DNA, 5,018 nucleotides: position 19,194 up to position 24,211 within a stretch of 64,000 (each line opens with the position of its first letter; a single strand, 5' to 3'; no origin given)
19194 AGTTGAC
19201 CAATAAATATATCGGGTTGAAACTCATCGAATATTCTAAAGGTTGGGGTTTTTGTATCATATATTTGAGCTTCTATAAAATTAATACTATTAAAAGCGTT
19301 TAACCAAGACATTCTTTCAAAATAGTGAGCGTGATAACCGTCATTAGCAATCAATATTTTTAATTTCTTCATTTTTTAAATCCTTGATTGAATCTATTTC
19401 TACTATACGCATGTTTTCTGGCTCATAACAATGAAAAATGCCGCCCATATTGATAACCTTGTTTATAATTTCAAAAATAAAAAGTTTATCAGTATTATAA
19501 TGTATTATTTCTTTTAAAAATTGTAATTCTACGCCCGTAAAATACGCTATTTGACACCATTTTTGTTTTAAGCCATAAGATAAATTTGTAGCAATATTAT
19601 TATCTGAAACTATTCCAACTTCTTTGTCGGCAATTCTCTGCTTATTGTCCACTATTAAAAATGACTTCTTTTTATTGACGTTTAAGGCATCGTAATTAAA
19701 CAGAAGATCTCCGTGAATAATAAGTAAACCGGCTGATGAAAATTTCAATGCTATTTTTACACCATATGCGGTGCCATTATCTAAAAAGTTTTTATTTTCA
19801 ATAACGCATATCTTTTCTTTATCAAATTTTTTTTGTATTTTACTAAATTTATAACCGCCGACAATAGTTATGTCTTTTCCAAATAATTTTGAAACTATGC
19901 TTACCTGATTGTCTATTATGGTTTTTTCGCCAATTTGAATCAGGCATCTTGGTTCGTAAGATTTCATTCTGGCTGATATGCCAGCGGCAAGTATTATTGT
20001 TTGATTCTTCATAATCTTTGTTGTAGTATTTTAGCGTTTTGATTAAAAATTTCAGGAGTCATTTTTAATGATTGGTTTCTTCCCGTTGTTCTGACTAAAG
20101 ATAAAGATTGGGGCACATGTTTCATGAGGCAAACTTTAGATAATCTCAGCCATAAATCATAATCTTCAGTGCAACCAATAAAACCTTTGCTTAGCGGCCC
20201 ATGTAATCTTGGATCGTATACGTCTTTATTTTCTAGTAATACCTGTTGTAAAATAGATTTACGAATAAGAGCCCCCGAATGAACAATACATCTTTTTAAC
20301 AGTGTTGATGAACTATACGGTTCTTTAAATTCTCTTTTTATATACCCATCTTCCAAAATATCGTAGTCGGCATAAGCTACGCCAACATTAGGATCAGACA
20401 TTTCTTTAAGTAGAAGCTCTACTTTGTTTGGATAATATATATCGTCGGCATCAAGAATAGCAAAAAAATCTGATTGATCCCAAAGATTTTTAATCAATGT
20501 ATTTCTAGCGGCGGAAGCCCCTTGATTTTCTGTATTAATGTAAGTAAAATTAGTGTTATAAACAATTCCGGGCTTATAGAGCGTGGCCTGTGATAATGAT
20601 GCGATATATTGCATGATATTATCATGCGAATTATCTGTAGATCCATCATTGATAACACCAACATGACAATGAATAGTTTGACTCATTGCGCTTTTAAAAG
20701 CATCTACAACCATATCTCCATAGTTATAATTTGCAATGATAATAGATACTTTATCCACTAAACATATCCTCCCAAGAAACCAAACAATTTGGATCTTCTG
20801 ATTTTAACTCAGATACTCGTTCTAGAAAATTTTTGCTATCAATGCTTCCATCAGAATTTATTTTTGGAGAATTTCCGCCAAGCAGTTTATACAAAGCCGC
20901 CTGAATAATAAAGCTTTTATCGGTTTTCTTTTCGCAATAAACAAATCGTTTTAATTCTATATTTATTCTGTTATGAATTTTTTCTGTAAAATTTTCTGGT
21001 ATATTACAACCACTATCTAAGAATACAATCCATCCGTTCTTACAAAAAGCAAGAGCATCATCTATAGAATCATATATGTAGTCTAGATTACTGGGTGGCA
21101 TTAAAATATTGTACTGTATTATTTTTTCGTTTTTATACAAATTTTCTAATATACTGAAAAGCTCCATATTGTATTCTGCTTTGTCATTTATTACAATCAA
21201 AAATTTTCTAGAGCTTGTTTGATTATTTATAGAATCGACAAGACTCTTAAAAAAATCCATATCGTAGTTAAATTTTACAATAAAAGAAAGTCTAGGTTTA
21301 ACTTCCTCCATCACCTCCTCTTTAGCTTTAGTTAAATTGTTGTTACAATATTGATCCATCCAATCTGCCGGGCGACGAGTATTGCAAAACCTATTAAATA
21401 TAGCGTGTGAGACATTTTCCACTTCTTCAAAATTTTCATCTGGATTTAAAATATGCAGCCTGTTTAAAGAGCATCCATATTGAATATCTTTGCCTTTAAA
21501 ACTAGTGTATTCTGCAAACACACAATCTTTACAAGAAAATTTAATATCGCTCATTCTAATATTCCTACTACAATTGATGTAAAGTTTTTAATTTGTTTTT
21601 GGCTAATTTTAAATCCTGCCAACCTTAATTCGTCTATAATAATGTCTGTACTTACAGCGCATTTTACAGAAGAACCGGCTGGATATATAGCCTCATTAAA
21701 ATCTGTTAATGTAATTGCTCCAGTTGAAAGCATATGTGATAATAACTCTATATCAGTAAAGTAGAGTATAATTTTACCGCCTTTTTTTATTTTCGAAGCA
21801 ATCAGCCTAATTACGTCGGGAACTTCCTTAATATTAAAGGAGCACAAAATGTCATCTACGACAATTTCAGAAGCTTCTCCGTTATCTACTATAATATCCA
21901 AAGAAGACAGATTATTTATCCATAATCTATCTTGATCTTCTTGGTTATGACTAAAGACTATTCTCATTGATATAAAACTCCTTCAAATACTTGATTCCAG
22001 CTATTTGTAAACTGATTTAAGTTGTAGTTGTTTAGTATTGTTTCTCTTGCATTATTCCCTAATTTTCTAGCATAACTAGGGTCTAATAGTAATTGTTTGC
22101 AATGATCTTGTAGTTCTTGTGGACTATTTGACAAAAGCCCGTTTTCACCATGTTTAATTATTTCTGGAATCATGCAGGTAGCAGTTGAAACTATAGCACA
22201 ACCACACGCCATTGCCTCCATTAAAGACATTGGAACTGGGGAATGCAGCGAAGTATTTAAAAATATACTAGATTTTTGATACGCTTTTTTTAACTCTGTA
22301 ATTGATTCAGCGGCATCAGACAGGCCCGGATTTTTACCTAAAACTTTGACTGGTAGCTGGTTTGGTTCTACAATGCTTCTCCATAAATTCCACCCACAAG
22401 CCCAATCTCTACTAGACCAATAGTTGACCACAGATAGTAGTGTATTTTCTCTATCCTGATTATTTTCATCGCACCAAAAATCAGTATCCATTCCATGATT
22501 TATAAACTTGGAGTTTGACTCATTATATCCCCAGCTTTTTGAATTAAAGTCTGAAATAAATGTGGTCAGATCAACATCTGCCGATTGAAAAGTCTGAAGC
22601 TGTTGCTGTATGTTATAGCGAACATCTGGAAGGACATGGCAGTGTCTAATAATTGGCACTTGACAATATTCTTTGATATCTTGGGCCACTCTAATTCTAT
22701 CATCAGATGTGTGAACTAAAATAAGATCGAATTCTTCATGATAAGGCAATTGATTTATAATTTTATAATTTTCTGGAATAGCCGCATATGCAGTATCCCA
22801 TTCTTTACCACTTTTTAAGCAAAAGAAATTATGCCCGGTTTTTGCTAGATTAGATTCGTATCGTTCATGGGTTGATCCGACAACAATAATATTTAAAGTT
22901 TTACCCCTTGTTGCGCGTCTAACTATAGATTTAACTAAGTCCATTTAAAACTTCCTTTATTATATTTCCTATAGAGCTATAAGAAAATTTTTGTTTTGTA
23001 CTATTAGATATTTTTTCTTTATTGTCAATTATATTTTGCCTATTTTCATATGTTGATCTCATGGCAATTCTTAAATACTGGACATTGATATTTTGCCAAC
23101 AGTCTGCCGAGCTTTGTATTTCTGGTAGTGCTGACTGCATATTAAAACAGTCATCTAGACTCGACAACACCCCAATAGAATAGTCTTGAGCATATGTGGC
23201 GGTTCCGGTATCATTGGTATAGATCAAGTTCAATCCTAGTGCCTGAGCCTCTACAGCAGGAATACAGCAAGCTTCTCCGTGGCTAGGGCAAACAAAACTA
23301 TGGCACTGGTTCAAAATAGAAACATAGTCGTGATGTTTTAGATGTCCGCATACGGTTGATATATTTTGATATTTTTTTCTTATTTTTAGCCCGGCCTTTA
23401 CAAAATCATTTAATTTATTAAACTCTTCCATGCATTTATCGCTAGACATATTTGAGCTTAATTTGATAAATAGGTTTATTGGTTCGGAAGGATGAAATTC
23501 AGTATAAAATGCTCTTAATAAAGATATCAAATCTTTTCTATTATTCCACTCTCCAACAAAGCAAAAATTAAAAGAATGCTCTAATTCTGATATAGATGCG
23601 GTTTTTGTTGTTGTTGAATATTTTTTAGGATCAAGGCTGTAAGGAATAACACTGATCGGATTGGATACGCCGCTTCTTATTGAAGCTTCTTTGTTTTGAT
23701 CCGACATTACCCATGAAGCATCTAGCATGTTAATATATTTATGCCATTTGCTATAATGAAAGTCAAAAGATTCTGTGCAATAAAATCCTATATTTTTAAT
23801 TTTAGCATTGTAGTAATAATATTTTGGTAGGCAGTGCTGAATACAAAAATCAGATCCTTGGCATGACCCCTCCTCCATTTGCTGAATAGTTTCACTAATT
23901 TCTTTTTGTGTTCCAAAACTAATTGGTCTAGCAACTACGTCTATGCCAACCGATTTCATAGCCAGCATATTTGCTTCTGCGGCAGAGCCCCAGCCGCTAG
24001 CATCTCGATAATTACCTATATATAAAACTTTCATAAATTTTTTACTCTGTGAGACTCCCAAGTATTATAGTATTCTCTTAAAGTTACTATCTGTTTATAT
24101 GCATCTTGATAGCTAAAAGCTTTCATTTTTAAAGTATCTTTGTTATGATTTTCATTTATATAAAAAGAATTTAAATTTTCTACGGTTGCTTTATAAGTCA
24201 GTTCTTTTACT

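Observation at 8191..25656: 17-kb glycan-biosynthesis island with eukaryote-like glycosyltransferase families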

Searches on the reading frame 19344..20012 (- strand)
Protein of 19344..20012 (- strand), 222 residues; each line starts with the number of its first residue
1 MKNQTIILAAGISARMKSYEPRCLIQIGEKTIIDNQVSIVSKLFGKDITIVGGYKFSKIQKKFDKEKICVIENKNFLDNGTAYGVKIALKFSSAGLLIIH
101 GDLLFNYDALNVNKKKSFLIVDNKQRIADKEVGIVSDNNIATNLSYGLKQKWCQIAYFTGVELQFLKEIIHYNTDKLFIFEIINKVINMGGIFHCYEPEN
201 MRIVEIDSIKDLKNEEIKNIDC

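Call 5: search_protein_families(library=pfam, proteins=[window:19344-20012:-], max_evalue=0.01)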
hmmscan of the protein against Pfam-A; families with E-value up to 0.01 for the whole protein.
window:19344-20012:- (222 aa): 1 family
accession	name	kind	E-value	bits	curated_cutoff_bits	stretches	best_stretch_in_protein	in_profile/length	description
PF12804.13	NTP_transf_3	-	5.7e-11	43.3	27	1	6-105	2-98/160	MobA-like NTP transferase domain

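Call 11: search_protein_families(library=ncbifam, proteins=[window:19344-20012:-], max_evalue=0.01)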
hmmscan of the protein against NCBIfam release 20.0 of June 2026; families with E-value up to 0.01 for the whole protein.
window:19344-20012:- (222 aa): 19 families
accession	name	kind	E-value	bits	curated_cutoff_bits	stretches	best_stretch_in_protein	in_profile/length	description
TIGR01173.1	glmU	equivalog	3.1e-12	46.1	366.85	1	5-103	3-102/452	bifunctional UDP-N-acetylglucosamine diphosphorylase/glucosamine-1-phosphate N-acetyltransferase GlmU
TIGR03992.1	Arch_glmU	subfamily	6e-12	45.1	292.1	1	4-136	2-140/393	bifunctional sugar-1-phosphate nucleotidylyltransferase/acetyltransferase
TIGR03310.1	matur_MocA_YgfJ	equivalog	7.5e-12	45.6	186.45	1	5-103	2-100/188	molybdenum cofactor cytidylyltransferase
NF045665.1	NTPtran_DVU1551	equivalog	2.6e-11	43.2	315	1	5-77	3-73/359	DVU_1551 family NTP transferase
NF010933.0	PRK14353.1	equivalog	4.8e-10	38.6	505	1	3-103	6-109/453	bifunctional UDP-N-acetylglucosamine diphosphorylase/glucosamine-1-phosphate N-acetyltransferase GlmU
NF010937.0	PRK14357.1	equivalog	1.3e-09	37.5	658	1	4-110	2-107/448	bifunctional UDP-N-acetylglucosamine diphosphorylase/glucosamine-1-phosphate N-acetyltransferase GlmU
NF010940.0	PRK14360.1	equivalog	4.1e-09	35.5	602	1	6-103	5-104/452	bifunctional UDP-N-acetylglucosamine diphosphorylase/glucosamine-1-phosphate N-acetyltransferase GlmU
NF010934.1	PRK14354.1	equivalog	4.5e-09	35.3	450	1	5-102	2-99/447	bifunctional UDP-N-acetylglucosamine diphosphorylase/glucosamine-1-phosphate N-acetyltransferase GlmU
NF010936.0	PRK14356.1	equivalog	7.6e-09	35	666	1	3-102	6-107/456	bifunctional UDP-N-acetylglucosamine diphosphorylase/glucosamine-1-phosphate N-acetyltransferase GlmU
NF041135.1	IPPtranDIPPsyn_Thcocales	equivalog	9.1e-09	34.8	580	1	4-131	2-130/419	bifunctional L-myo-inositol-1-phosphate cytidylyltransferase/CDP-L-myo-inositol myo-inositolphosphotransferase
NF010932.0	PRK14352.1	equivalog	1.3e-07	30.7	611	1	4-94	8-98/488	bifunctional UDP-N-acetylglucosamine diphosphorylase/glucosamine-1-phosphate N-acetyltransferase GlmU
NF010939.0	PRK14359.1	equivalog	1.5e-07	30.4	592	1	2-103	2-103/430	bifunctional UDP-N-acetylglucosamine diphosphorylase/glucosamine-1-phosphate N-acetyltransferase GlmU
NF010935.0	PRK14355.1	equivalog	1.6e-07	30.3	718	1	4-103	5-106/459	bifunctional UDP-N-acetylglucosamine diphosphorylase/glucosamine-1-phosphate N-acetyltransferase GlmU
NF010938.0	PRK14358.1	equivalog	2.4e-05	23.1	500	1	5-103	10-109/481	bifunctional N-acetylglucosamine-1-phosphate uridyltransferase/glucosamine-1-phosphate acetyltransferase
NF006986.0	PRK09451.1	equivalog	2.8e-05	23.1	725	1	4-103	7-106/456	bifunctional UDP-N-acetylglucosamine diphosphorylase/glucosamine-1-phosphate N-acetyltransferase GlmU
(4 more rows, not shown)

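Call 33: search_solved_structures(query=window:19344-20012:-, max_evalue=0.001)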
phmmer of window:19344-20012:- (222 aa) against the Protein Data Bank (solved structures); distinct sequences matched with E-value up to 0.001: 5.
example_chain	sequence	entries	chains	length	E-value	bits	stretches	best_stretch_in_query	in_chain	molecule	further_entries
1jyk_A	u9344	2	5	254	6.3e-05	25.9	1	4-102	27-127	CTP:phosphocholine Cytidylyltransferase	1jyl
2ggo_A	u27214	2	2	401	8.3e-05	25.5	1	5-134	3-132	401aa long hypothetical glucose-1-phosphate thymidylyltransferase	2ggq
5vmk_A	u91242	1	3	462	8.4e-05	25.5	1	3-103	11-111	Bifunctional protein GlmU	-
5z09_A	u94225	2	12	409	0.00012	25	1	5-134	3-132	Dual sugar-1-phosphate nucleotidylyltransferase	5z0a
6pd1_A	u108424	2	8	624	0.00013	24.9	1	3-146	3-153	Nucleotidyl transferase/aminotransferase, class V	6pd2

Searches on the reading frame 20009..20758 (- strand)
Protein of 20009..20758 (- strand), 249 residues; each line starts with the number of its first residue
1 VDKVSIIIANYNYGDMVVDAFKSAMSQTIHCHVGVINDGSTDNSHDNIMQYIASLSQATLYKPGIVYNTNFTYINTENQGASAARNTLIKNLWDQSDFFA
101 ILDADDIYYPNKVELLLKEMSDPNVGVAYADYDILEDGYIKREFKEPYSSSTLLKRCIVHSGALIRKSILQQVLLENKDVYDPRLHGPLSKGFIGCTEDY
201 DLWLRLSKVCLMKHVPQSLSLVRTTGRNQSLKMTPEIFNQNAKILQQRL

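Call 5: search_protein_families(library=pfam, proteins=[window:20009-20758:-], max_evalue=0.01)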
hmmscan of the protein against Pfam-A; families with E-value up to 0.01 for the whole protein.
window:20009-20758:- (249 aa): 2 families
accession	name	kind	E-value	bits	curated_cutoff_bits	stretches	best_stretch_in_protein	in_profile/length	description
PF00535.33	Glycos_transf_2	-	3.3e-20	73.1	23.3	1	5-170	1-164/168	Glycosyl transferase family 2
PF13632.12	Glyco_trans_2_3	-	0.0011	19.3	27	1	99-208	2-108/198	Glycosyl transferase family group 2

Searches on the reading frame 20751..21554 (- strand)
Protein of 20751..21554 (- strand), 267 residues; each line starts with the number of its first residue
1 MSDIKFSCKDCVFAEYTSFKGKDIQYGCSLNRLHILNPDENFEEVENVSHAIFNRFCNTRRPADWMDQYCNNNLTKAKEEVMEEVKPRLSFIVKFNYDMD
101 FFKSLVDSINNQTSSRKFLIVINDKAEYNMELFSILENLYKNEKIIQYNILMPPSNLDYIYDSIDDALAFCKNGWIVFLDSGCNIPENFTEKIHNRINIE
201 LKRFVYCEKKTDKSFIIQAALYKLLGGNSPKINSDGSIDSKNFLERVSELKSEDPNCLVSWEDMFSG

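Call 5: search_protein_families(library=pfam, proteins=[window:20751-21554:-], max_evalue=0.01)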
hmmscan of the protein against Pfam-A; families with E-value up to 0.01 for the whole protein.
window:20751-21554:- (267 aa): 1 family
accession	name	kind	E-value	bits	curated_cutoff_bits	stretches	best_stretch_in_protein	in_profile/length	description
PF00535.33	Glycos_transf_2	-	0.0021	18.4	23.3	1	100-203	11-109/168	Glycosyl transferase family 2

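Call 11: search_protein_families(library=ncbifam, proteins=[window:20751-21554:-], max_evalue=0.01)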
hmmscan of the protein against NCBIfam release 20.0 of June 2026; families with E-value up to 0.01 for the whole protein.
window:20751-21554:- (267 aa): 0 families

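Call 38: search_protein_families(library=pfam, proteins=[window:20751-21554:-], max_evalue=10)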
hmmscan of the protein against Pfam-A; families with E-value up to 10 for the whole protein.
window:20751-21554:- (267 aa): 2 families
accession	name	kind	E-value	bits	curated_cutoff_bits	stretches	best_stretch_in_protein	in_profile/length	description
PF00535.33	Glycos_transf_2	-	0.0021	18.4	23.3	1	100-203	11-109/168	Glycosyl transferase family 2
PF24323.1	DUF7494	-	5.7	7.8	27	1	105-148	59-100/117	Domain of unknown function (DUF7494)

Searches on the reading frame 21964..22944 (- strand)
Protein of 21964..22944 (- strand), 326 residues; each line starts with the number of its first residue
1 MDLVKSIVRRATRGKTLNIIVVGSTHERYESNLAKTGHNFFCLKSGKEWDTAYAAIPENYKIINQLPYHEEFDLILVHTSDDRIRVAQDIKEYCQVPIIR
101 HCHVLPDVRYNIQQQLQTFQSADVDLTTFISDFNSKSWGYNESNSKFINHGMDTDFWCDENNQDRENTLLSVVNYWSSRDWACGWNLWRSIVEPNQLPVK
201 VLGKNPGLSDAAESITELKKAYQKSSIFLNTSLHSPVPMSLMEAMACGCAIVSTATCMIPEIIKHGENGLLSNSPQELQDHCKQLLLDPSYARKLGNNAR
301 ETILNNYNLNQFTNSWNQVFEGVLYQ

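Call 5: search_protein_families(library=pfam, proteins=[window:21964-22944:-], max_evalue=0.01)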
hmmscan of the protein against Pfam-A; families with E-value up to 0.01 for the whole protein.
window:21964-22944:- (326 aa): 4 families
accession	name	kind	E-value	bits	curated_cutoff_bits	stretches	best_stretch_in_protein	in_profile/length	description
PF00534.26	Glycos_transf_1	-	1.3e-19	70.8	26.4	1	216-301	84-171/172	Glycosyl transferases group 1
PF13692.12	Glyco_trans_1_4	-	8.2e-17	62.2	27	1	215-288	67-142/142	Glycosyl transferases group 1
PF13524.12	Glyco_trans_1_2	-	1e-12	48.6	25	1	216-311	36-137/144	Glycosyl transferase-like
PF06630.16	Exonuc_VIII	-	0.0092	16.3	25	0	27-97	26-90/203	Enterobacterial exodeoxyribonuclease VIII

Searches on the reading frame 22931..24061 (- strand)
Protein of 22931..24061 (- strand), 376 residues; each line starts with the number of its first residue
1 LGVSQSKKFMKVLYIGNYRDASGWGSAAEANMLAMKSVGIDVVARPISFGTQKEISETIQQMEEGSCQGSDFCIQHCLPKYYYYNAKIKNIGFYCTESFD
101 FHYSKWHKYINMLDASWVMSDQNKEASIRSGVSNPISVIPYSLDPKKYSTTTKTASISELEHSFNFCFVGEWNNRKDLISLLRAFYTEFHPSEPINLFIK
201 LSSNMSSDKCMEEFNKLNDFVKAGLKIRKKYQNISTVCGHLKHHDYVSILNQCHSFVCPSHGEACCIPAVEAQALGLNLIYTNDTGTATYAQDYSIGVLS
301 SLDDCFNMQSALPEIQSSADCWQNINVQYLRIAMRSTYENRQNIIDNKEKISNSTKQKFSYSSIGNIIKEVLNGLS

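Call 5: search_protein_families(library=pfam, proteins=[window:22931-24061:-], max_evalue=0.01)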
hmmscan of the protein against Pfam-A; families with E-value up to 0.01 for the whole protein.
window:22931-24061:- (376 aa): 2 families
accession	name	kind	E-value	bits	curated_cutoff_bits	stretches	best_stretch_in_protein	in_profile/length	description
PF00534.26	Glycos_transf_1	-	3.4e-10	40.2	26.4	1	235-299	75-139/172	Glycosyl transferases group 1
PF13692.12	Glyco_trans_1_4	-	1.1e-06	29.4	27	1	166-300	4-124/142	Glycosyl transferases group 1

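Call 90: search_protein_families(library=phrogs, proteins=[window:22931-24061:-], max_evalue=0.001)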
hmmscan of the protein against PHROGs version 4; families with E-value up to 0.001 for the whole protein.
window:22931-24061:- (376 aa): 2 families
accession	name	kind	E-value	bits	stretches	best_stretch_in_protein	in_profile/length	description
phrog_2170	-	moron, auxiliary metabolic gene and host takeover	5.7e-21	76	1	13-359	7-349/374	glycosyltransferase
phrog_4356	-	moron, auxiliary metabolic gene and host takeover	0.00019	21.8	1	239-369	180-303/307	glycosyltransferase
